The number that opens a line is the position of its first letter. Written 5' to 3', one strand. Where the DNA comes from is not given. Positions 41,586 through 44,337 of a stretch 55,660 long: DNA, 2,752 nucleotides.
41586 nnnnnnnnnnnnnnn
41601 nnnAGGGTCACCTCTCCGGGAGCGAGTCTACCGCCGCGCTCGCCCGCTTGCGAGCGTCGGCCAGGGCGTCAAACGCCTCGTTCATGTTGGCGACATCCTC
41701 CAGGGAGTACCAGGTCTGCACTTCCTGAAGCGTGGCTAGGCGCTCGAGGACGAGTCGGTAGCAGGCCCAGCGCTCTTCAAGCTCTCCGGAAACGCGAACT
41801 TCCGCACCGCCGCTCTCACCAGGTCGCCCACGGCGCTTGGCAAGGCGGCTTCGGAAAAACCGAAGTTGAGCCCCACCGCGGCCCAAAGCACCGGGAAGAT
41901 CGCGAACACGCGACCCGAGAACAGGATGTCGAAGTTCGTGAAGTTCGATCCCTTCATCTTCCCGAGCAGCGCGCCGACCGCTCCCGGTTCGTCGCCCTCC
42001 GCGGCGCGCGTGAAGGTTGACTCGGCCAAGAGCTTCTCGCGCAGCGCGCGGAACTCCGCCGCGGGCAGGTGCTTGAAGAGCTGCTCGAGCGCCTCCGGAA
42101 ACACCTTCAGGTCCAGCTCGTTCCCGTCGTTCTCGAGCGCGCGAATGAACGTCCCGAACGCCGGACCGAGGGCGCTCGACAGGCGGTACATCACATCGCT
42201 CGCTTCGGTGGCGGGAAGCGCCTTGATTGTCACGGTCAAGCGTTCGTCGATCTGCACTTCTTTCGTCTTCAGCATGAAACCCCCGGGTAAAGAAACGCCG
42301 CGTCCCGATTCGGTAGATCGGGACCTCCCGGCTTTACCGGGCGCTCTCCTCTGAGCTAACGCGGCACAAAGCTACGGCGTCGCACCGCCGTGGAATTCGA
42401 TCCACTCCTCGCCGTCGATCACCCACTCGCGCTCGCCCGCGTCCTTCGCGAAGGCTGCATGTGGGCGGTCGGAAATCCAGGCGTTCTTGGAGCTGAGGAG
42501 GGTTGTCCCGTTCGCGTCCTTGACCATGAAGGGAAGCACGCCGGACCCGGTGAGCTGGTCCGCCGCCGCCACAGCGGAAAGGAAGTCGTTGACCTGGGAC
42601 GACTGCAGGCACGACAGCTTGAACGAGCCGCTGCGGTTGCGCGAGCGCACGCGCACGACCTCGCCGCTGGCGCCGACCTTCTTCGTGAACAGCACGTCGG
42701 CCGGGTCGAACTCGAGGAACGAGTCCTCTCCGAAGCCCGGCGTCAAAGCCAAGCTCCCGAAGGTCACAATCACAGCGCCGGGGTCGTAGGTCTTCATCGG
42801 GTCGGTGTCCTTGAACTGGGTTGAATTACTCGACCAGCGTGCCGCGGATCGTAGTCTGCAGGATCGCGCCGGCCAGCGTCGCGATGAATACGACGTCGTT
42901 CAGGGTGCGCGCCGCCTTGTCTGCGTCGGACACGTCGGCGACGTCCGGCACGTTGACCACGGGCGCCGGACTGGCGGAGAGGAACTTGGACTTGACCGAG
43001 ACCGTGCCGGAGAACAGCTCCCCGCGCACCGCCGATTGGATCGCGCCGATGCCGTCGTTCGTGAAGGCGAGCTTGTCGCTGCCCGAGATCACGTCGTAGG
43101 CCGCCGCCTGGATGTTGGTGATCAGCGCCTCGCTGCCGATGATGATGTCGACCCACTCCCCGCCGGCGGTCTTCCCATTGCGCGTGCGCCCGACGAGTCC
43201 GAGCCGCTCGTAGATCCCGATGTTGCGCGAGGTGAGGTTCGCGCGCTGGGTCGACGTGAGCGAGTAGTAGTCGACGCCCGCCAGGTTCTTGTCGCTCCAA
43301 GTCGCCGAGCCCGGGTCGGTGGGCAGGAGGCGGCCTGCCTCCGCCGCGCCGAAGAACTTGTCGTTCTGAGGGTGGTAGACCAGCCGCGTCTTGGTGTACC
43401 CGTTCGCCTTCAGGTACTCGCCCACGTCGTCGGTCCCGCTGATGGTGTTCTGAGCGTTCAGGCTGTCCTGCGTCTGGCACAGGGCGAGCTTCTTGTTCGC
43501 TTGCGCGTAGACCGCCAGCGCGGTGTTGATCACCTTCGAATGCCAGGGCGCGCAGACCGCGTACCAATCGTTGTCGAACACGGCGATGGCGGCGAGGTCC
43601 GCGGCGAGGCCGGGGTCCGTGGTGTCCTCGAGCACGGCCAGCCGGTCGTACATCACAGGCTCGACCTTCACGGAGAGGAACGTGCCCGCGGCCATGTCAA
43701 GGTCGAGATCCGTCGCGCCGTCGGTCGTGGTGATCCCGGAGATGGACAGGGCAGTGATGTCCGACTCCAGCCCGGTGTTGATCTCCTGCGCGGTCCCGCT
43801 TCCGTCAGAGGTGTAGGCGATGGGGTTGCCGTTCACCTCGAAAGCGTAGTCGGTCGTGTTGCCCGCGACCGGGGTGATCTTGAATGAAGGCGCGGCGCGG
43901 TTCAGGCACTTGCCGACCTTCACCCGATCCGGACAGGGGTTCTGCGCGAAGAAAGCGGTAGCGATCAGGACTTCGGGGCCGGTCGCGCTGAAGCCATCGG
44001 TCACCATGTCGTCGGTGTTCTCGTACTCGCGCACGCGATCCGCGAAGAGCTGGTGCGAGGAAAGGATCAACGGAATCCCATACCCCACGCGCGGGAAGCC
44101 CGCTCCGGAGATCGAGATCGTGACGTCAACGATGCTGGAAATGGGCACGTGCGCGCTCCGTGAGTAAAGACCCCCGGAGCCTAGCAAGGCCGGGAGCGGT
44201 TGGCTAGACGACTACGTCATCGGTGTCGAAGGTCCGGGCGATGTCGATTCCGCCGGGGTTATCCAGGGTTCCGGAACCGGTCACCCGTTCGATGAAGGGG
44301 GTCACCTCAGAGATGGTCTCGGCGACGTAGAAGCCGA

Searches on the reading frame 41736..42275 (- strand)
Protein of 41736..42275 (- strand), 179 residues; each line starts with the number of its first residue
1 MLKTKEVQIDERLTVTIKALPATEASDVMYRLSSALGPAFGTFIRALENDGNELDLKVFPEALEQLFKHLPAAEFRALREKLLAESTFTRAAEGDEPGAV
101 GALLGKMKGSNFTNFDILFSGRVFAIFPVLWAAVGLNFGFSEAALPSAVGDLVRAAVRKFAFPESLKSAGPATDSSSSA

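Call 84: search_protein_families(library=pfam, proteins=[window:41736-42275:-], max_evalue=0.01)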
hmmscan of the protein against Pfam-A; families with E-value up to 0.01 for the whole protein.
window:41736-42275:- (179 aa): 1 family
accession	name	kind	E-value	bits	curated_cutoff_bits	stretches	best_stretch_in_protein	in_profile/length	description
PF21822.3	Phage_TAC_15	-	1.3e-12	48.8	22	1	14-139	4-117/127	Phage tail assembly chaperone protein, TAC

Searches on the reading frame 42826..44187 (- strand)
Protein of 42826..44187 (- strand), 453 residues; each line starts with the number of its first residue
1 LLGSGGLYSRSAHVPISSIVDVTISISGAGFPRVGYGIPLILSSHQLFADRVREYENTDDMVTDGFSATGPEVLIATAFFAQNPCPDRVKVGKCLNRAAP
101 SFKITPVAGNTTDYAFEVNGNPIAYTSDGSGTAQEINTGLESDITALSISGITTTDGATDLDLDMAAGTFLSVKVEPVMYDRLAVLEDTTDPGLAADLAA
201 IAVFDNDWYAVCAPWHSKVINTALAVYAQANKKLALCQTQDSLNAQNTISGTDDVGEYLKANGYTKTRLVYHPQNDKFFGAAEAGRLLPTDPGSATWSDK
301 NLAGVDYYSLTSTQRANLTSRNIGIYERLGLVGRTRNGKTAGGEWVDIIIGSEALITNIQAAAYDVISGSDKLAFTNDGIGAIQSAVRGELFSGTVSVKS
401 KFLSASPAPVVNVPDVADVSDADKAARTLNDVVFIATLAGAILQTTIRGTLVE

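Call 83: search_dna_similar(query=window:42826-44187:-, collection=phages, mode=protein, max_rows=15)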
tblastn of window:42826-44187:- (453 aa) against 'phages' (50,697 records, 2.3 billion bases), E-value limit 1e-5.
Records with a match: 913; places in all: 917; records where one place covers at least 80% of the query: 536.
Best place of each record, by identity: <60% 913.
By first word of the organism name: Escherichia 266; Pseudomonas 231; Rheinheimera 115; Salmonella 80; Erwinia 35; Shigella 25; Campylobacter 19; Pectobacterium 15; Felixounavirus 14; Acinetobacter 14; and 27 more.
By host as written in the record: Rheinheimera sp. BAL341 115; Pseudomonas aeruginosa 72; Escherichia coli 71; - 69; Escherichia coli K-12 MG1655 42; Pseudomonas aeruginosa PAO1 26; Escherichia coli O157:H7 18; Pseudomonas syringae pv. actinidiae 18; and 230 more.
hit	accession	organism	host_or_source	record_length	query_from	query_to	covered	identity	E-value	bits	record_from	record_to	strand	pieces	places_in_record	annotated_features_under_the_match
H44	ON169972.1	Pseudomonas phage EM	Pseudomonas aeruginosa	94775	29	451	93%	31.8%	1e-41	164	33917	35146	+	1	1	tail sheath protein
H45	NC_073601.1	Pseudomonas phage EM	Pseudomonas aeruginosa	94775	29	451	93%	31.8%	1e-41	164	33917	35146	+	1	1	tail sheath protein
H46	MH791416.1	Pseudomonas phage PaSzW-1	Pseudomonas aeruginosa PAO1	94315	29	451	93%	31.8%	2e-40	160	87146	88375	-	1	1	hypothetical protein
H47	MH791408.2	Pseudomonas phage PaZq-1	Pseudomonas aeruginosa PAO1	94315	29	451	93%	31.8%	2e-40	160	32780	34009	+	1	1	tail sheath protein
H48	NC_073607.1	Pseudomonas phage PaZq-1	Pseudomonas aeruginosa PAO1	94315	29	451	93%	31.8%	2e-40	160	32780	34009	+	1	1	tail sheath protein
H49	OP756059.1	Pseudomonas phage PseuPha1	Pseudomonas aeruginosa PAO1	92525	29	451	93%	31.8%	4e-38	153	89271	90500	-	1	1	hypothetical protein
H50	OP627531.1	Pseudomonas phage vB-PaeM-YQ78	Pseudomonas aeruginosa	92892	29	451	93%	31.8%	4e-38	153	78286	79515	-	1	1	hypothetical protein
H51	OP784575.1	Pseudomonas phage pPA-3099-2aT.2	Pseudomonas aeruginosa 3099-2aT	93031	29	451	93%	31.8%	5e-38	153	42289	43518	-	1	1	hypothetical protein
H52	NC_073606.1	Pseudomonas phage pPA-3099-2aT.2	Pseudomonas aeruginosa 3099-2aT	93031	29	451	93%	31.8%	5e-38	153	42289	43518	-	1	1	hypothetical protein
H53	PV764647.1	Pseudomonas phage HenuyfyN19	Pseudomonas aeruginosa 2025019N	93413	29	451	93%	31.8%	5e-38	153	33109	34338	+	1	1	hypothetical protein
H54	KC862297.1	Pseudomonas phage PAK_P1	Pseudomonas aeruginosa PAK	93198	29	451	93%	31.8%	5e-38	153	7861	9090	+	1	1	hypothetical protein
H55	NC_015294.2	Pseudomonas phage PAK_P1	Pseudomonas aeruginosa PAK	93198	29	451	93%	31.8%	5e-38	153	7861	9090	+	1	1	tail sheath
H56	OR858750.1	Pseudomonas phage Pae01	Pseudomonas aeruginosa Pa021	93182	29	451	93%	31.8%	6e-38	153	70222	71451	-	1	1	tail sheath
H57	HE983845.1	Pseudomonas phage vB_PaeM_C2-10_Ab1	Pseudomonas aeruginosa C2-10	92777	29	451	93%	31.8%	7e-38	152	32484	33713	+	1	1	hypothetical protein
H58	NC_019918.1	Pseudomonas phage vB_PaeM_C2-10_Ab1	Pseudomonas aeruginosa C2-10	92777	29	451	93%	31.8%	7e-38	152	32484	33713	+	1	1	tail sheath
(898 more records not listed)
